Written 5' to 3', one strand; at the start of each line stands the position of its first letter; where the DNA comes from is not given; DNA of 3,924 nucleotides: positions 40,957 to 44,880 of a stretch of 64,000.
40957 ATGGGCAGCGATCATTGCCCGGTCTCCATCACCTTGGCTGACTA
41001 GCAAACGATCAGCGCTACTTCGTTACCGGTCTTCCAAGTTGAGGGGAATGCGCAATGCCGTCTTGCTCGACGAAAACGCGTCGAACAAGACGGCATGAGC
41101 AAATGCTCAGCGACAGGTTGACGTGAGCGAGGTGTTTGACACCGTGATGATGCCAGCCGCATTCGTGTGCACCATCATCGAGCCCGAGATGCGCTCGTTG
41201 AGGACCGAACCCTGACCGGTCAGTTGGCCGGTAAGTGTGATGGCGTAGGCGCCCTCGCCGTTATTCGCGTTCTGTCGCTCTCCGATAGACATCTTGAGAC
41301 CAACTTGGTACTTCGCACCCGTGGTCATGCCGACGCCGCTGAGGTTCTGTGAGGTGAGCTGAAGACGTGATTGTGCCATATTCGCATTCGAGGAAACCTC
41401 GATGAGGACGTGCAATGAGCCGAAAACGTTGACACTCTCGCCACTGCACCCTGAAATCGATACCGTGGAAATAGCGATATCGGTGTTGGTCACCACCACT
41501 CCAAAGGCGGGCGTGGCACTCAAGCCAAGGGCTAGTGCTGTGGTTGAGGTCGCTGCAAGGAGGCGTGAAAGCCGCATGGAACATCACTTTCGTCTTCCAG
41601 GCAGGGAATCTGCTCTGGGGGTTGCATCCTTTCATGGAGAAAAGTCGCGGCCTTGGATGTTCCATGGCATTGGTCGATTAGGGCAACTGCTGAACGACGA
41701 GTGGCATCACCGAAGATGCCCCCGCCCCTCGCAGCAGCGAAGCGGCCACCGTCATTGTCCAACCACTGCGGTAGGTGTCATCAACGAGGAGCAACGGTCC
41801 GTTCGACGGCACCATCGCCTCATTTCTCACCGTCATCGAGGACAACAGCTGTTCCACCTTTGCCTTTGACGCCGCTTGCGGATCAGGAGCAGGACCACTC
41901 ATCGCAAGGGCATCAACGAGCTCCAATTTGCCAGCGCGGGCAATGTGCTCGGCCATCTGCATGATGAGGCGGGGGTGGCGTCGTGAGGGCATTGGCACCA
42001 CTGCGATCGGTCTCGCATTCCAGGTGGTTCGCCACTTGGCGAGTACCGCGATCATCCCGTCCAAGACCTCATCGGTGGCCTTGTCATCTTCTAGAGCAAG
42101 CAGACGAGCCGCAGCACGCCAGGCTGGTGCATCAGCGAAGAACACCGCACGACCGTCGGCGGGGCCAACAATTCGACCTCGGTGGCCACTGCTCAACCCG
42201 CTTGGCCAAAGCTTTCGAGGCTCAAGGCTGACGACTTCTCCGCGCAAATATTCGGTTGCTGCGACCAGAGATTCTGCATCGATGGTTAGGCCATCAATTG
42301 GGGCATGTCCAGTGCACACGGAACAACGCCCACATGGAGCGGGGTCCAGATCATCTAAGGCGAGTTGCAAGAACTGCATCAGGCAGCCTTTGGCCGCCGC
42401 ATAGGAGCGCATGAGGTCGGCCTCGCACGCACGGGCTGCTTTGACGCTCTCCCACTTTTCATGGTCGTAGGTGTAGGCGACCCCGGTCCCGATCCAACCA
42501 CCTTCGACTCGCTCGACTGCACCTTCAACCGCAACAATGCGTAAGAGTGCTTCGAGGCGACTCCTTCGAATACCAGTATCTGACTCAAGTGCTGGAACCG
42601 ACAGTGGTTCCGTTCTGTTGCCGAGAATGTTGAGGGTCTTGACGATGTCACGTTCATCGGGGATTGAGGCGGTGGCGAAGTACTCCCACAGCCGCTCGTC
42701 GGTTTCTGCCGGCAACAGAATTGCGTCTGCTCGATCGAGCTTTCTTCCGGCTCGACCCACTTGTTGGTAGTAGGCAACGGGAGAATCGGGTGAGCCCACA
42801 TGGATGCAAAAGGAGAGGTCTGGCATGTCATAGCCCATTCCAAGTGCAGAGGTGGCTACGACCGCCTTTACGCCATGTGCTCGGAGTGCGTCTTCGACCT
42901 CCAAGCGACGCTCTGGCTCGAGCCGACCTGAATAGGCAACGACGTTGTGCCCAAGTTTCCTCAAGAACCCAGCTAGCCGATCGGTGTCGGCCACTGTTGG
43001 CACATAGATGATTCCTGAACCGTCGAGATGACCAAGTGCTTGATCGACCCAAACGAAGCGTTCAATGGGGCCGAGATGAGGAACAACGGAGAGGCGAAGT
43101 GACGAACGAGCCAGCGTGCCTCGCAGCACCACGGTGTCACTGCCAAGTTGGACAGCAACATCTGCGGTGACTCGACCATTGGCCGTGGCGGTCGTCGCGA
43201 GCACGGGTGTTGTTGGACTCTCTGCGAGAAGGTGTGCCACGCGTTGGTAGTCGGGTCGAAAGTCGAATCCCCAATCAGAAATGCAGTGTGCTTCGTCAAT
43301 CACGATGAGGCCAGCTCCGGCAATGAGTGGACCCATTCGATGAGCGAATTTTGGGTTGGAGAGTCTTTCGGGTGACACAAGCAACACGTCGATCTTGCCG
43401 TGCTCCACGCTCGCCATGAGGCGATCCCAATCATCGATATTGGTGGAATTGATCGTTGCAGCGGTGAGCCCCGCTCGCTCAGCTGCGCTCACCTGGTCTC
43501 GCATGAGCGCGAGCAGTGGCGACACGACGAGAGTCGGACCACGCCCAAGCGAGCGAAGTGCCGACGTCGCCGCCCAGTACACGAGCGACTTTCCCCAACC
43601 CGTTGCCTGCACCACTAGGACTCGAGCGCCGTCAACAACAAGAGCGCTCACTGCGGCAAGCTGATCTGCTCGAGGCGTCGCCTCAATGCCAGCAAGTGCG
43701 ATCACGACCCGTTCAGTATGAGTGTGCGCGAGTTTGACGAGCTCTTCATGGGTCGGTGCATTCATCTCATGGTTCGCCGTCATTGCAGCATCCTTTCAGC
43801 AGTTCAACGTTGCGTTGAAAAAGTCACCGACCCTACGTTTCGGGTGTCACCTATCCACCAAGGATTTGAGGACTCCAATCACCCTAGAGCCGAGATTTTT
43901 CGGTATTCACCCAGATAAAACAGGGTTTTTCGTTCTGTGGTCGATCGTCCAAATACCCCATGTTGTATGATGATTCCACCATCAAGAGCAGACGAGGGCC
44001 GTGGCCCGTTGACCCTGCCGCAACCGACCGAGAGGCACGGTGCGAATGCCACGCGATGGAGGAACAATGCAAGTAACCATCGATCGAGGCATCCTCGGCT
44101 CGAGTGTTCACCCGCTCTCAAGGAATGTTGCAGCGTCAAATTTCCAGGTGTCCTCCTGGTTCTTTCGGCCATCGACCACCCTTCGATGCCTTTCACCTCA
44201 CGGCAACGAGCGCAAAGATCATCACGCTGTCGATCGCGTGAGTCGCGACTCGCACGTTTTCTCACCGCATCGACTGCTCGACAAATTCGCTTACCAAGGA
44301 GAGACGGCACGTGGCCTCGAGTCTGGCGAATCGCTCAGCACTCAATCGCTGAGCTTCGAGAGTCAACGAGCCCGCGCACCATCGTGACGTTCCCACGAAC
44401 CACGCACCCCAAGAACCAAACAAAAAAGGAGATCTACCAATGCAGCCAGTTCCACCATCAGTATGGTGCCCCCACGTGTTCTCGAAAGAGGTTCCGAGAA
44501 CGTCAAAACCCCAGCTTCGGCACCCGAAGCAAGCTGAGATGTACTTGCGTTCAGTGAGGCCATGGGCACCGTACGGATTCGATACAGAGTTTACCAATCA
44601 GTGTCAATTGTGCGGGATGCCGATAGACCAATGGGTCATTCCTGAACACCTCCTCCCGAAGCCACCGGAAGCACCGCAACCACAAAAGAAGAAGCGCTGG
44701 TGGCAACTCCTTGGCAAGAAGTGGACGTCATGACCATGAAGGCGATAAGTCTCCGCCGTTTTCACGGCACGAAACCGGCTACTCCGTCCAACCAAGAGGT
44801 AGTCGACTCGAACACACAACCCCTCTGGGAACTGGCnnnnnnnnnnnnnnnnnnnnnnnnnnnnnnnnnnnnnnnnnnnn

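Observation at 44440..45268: Tandem paralogous CPH...CxxC zinc-ribbon-like small proteins of unknown family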

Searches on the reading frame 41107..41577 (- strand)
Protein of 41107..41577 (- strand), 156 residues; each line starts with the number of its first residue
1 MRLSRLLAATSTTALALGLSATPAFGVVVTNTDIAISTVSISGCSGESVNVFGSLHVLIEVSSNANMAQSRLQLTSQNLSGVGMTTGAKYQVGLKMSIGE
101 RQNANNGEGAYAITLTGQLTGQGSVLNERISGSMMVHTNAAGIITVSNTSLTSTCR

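Call 4: search_protein_families(library=pfam, proteins=[window:41107-41577:-], max_evalue=1)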
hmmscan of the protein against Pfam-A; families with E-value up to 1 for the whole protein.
window:41107-41577:- (156 aa): 1 family
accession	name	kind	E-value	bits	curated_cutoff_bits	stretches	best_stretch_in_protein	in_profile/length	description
PF14352.11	DUF4402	-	0.023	15.8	25.2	1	28-115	38-127/129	Domain of unknown function (DUF4402)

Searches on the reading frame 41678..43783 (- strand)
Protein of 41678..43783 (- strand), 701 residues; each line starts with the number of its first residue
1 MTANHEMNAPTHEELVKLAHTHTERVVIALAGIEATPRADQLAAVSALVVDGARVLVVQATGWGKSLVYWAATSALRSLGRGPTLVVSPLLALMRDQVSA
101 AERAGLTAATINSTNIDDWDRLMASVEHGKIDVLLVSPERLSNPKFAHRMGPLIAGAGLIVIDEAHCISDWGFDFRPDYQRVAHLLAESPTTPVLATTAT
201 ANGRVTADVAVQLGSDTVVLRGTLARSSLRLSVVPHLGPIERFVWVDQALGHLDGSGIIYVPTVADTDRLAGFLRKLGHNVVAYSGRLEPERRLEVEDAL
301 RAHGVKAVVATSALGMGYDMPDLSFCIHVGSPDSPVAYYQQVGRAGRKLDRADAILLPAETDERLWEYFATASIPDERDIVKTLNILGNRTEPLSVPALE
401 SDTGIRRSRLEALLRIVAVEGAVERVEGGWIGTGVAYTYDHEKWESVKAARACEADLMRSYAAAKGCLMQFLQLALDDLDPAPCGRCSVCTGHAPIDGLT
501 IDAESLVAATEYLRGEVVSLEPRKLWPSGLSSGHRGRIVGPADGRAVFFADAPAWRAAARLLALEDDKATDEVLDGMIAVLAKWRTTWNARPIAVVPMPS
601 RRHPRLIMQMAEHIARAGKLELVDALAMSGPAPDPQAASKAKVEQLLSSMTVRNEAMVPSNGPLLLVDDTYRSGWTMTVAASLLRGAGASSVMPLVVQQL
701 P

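Call 4: search_protein_families(library=pfam, proteins=[window:41678-43783:-], max_evalue=1)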
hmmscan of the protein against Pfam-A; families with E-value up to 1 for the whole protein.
window:41678-43783:- (701 aa): 5 families
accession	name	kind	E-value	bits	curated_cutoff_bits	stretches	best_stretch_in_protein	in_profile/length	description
PF00270.35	DEAD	-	2.8e-21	76.4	26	1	39-206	2-164/167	DEAD/DEAH box helicase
PF00271.37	Helicase_C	-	2.6e-17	63.5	23.5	1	252-347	13-108/110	Helicase conserved C-terminal domain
PF04851.21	ResIII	-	3.7e-08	33.9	22.5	1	36-200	3-161/164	Type III restriction enzyme, res subunit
PF00156.33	Pribosyltran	-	0.017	14.8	26.3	1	619-692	52-118/158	Phosphoribosyl transferase domain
PF16124.10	RecQ_Zn_bind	-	0.16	13.2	25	1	447-491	20-66/66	RecQ zinc-binding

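Call 50: search_protein_families(library=ncbifam, proteins=[window:41678-43780:-], max_evalue=1)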
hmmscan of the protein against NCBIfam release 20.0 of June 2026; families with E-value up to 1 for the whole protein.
window:41678-43780:- (700 aa): 34 families (the best 25 are shown)
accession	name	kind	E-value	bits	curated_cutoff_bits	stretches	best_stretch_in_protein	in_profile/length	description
TIGR01389.1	recQ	equivalog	1.2e-75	255.2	640.2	2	39-377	17-348/591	DNA helicase RecQ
TIGR00614.1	recQ_fam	subfamily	1.6e-65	221.8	219.8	1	37-362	13-335/470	RecQ family ATP-dependent DNA helicase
NF008279.0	PRK11057.1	equivalog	2.3e-59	201.4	1015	1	44-361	33-344/608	ATP-dependent DNA helicase RecQ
NF041063.1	DpdF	equivalog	7.2e-38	130.7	550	1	40-364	145-489/813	protein DpdF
TIGR04121.1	DEXH_lig_assoc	equivalog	5.6e-18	64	850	1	38-362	16-362/804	ligase-associated DNA damage response DEXH box helicase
TIGR03817.1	DECH_helic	hypoth_equivalog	1.4e-17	63.2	874.1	2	266-358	292-384/742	helicase/secretion neighborhood putative DEAH-box helicase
NF010338.0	PRK13767.1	equivalog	4.1e-12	45.2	849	1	264-350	296-388/877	ATP-dependent helicase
NF002340.1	PRK01297.1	equivalog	2.5e-08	33.1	564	1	265-359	261-355/372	ATP-dependent RNA helicase RhlB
NF007284.0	PRK09751.1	equivalog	3.2e-08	31.3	1496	1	284-349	356-421/1538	ATP-dependent helicase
NF008394.0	PRK11192.1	equivalog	4.5e-07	29.1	507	1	255-363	249-357/441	ATP-dependent RNA helicase SrmB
NF008744.0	PRK11776.1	equivalog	1.4e-06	27.1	524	1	124-363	119-352/460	ATP-dependent RNA helicase DbpA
TIGR04095.1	dnd_restrict_1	equivalog_domain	4e-06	26.1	600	2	36-167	9-145/451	DNA phosphorothioation system restriction enzyme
NF053631.1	RNA_helic_CshA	equivalog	4.9e-05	22.4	646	1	256-347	240-331/434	degradosome RNA helicase CshA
NF038326.1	DISARM_DrmAL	exception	6.2e-05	20.6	999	1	303-347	1099-1143/1329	DISARM system helicase DrmA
NF053636.1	DDHlcsCsdAPsy1082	equivalog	7.6e-05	21.4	890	1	257-348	247-338/512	DEAD/DEAH box helicase CsdA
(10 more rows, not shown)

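Call 81: search_protein_families(library=padloc, proteins=[window:41678-43780:-], max_evalue=0.1)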
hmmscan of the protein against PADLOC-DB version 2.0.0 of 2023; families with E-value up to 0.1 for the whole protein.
window:41678-43780:- (700 aa): 42 families (the best 25 are shown)
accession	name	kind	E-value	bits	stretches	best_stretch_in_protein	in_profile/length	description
PDLC03928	PsyrT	-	5.1e-188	624.6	1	26-697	12-682/689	-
PDLC02864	DpdF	-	3.9e-84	281.6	1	31-376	19-357/610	DpdF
PDLC02870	DpdF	-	8.7e-83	276.6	1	37-491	15-468/534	DpdF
PDLC02861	DpdF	-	1.1e-70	236.6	1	37-363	30-349/611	DpdF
PDLC02865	DpdF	-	1.4e-50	170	1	48-492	771-1213/1499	DpdF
PDLC02859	DpdF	-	1.3e-38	130.8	1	37-353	102-421/545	DpdF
PDLC02872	DpdF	-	2.3e-32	110.4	1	40-369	163-517/859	DpdF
PDLC01089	C3a193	-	4.6e-31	106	2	53-204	269-423/983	poss. alt. Cas3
PDLC02866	DpdF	-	4e-28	96.7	1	468-696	1-251/255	DpdF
PDLC02855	DpdF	-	8.4e-28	95.1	1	40-347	145-469/825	DpdF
PDLC02868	DpdF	-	1.3e-24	84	2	49-212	351-517/1078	DpdF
PDLC02862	DpdF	-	2.5e-24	83.2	1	39-356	121-462/811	DpdF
PDLC02863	DpdF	-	1.4e-21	74.9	1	209-436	7-234/488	DpdF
PDLC02867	DpdF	-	5.8e-20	69.2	1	47-369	149-490/855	DpdF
PDLC02857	DpdF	-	4.9e-18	62.6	1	37-361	180-542/911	DpdF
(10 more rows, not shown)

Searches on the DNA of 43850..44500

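Call 53: search_rna_families(source=window, start=43850, end=44500, threshold=evalue, max_evalue=0.1, show_alignments=1)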
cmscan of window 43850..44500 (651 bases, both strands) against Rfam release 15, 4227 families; matches with E-value up to 0.1: 1.
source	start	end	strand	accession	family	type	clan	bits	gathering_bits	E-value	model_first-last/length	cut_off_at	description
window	43976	44062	+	RF00162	SAM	Cis-reg; riboswitch;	CL00012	53.5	44.4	1.7e-11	1-108/108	no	SAM riboswitch aptamer (S box leader)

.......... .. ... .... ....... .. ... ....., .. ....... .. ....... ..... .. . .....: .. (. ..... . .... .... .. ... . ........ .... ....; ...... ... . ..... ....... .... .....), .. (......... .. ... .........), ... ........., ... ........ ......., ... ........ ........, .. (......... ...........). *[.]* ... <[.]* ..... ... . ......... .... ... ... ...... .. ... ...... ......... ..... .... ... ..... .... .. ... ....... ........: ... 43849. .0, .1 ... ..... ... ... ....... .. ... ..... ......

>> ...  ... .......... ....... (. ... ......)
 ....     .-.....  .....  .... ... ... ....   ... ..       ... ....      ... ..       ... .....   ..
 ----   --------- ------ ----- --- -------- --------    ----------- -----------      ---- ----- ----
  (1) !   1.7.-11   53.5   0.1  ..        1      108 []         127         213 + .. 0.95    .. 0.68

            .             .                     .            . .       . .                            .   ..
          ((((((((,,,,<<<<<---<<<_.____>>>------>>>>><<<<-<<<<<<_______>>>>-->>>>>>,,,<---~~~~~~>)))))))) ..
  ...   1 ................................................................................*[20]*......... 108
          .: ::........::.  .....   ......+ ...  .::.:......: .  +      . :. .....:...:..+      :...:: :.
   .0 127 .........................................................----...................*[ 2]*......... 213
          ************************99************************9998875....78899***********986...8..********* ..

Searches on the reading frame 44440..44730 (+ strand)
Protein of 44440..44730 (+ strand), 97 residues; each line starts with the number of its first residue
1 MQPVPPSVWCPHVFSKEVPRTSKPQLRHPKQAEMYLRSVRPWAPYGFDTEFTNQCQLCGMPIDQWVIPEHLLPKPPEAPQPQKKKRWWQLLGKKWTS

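Call 4: search_protein_families(library=pfam, proteins=[window:44440-44730:+], max_evalue=1)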
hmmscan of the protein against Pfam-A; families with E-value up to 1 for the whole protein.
seq(97 aa): 0 families

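Call 10: find_homologous_proteins(query=window:44440-44730:+, max_evalue=0.01)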
Query seq(97 aa) (97 aa): 3 proteins with E <= 0.01 among 3 candidates.
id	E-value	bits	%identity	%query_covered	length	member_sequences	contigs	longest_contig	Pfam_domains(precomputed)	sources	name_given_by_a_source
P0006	4.8e-62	225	100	100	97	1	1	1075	-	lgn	-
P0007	1.3e-29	120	64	92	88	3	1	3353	-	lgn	-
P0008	9.6e-26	108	60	92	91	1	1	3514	-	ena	-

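Call 27: find_encoding_contigs(protein=P0007, flank=5000, max_places=3)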
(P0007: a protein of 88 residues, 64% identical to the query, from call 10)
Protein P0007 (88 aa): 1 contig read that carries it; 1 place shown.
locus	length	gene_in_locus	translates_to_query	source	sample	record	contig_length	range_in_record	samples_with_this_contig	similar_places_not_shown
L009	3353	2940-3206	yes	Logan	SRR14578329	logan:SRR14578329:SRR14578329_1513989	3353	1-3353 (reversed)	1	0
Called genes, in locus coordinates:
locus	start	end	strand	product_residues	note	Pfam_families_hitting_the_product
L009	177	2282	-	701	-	PF00270:DEAD, PF04851:ResIII, PF00271:Helicase_C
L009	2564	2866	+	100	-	-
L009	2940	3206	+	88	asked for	-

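Call 28: find_encoding_contigs(protein=P0008, flank=5000, max_places=3)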
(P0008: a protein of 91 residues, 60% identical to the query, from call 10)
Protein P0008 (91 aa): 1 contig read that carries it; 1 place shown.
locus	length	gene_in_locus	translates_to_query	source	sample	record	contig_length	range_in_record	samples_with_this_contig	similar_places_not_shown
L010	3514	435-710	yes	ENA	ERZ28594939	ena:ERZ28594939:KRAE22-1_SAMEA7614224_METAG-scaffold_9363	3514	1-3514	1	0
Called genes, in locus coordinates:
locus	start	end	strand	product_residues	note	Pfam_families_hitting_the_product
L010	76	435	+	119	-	-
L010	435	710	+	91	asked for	-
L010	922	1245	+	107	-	-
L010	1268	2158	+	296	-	PF17773:UPF0176_N, PF00581:Rhodanese (weak), PF12368:Rhodanese_C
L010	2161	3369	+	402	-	PF00232:Glyco_hydro_1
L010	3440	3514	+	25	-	?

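Call 50: search_protein_families(library=ncbifam, proteins=[window:44440-44730:+], max_evalue=1)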
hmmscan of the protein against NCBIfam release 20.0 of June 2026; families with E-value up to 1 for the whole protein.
seq(97 aa): 0 families

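Call 57: predict_structure(alignment_id=A6)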
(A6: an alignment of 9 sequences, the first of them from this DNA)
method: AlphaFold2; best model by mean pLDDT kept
length: 97 residues; sequences in the alignment: 9
mean_pLDDT: 73.2   pTM: 0.38
mean pLDDT of the five models: 73.2, 72.4, 72.3, 72.0, 65.1
residues with pLDDT >= 90: 1; 70-90: 54; 50-70: 39; < 50: 3
segments of 3 or more residues with pLDDT < 50: none
pLDDT, mean of each block of 10 residues (from residue 1): 55 82 87 83 84 81 68 64 67 56
secondary structure, 60 per line:
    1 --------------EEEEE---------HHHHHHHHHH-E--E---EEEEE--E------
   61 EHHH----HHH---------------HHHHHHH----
elements in order: E15-19 H29-38 E47-51 H87-93

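Call 60: fold_search(model_id=the predicted structure, library=pdb)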
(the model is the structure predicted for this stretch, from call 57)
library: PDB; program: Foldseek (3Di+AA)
matches with E <= 10: 5; with E <= 0.001: 0
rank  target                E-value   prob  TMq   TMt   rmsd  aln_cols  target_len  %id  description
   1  7oi6_W                5.3e+00  0.07  0.21  0.21   5.2        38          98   10  Cryo-EM structure of late human 39S mitoribosome assembly intermediates, state 1 (released 2021-10-13)
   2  6tut_G                5.3e+00  0.01  0.15  0.09   9.7        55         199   27  Cryo-EM structure of the RNA Polymerase III-Maf1 complex (released 2020-02-19)
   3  7vmt_B                7.4e+00  0.02  0.18  0.14   9.2        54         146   11  Crystal structure of murine N-acetylglucosaminyl transferase IVa (GnT-IVa) lectin domain in unliganded form (released 2022-06-15)
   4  3kdr_C                9.1e+00  0.01  0.16  0.08  10.9        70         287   11  The Crystal Structure of a HK97 Family Phage Portal Protein from Corynebacterium diphtheriae to 2.9A (released 2009-12-29)
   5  9hce_p                9.7e+00  0.01  0.17  0.17   6.0        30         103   17  Mouse mitoribosome large subunit assembly intermediate (without uL16m) bound to MRM3 dimer and the MALSU-L0R8F8-mt-ACP (released 2025-06-18)

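Call 66: fold_search(model_id=the predicted structure, library=viral)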
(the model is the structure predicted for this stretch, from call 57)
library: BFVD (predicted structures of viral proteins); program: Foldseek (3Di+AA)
matches with E <= 10: 20; with E <= 0.001: 0
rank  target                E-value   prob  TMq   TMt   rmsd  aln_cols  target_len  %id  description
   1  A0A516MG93            1.9e+00  0.09  0.19  0.23   9.8        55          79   18  (no name in the UniProt tables at hand)
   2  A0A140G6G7            2.9e+00  0.02  0.13  0.14  10.6        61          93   20  Uncharacterized protein [Arthrobacter phage KellEzio]
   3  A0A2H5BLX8            3.5e+00  0.09  0.20  0.13   9.1        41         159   24  Uncharacterized protein [Streptomyces phage Rowa]
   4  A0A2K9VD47            4.0e+00  0.07  0.15  0.23   1.2        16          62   25  Uncharacterized protein [Lactobacillus phage Semele]
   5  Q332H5                4.3e+00  0.06  0.18  0.27   3.6        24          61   17  (no name in the UniProt tables at hand)
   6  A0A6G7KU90            4.3e+00  0.02  0.16  0.15   7.3        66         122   18  PC105R [African swine fever virus]
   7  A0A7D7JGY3            5.0e+00  0.06  0.18  0.28   9.6        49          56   14  (no name in the UniProt tables at hand)
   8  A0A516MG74            5.3e+00  0.03  0.15  0.16  10.4        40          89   15  (no name in the UniProt tables at hand)
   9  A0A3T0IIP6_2          6.1e+00  0.01  0.17  0.03  12.5        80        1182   10  Virion RNA polymerase [Vibrio virus vB_VspP_SBP1]
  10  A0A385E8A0            6.5e+00  0.06  0.14  0.19   1.5        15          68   27  (no name in the UniProt tables at hand)
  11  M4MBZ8                7.0e+00  0.04  0.22  0.29   3.6        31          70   22  (no name in the UniProt tables at hand)
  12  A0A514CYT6            8.0e+00  0.03  0.16  0.22   8.6        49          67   10  RNA-directed RNA polymerase [Leviviridae sp.]
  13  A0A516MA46            8.0e+00  0.01  0.15  0.15  16.1       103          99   12  (no name in the UniProt tables at hand)
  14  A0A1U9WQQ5            8.5e+00  0.04  0.17  0.38   8.5        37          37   16  Uncharacterized protein [Geobacillus phage TP-84]
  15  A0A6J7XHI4            8.5e+00  0.03  0.17  0.06   9.1        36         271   14  Ribonuclease H-like domain containing protein [uncultured Caudovirales phage]
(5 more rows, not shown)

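Call 81: search_protein_families(library=padloc, proteins=[window:44440-44730:+], max_evalue=0.1)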
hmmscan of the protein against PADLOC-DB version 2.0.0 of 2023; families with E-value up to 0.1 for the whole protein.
seq(97 aa): 0 families

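Call 82: search_protein_families(library=phrogs, proteins=[window:44440-44730:+], max_evalue=0.1)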
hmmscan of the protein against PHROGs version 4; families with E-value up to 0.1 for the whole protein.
seq(97 aa): 0 families
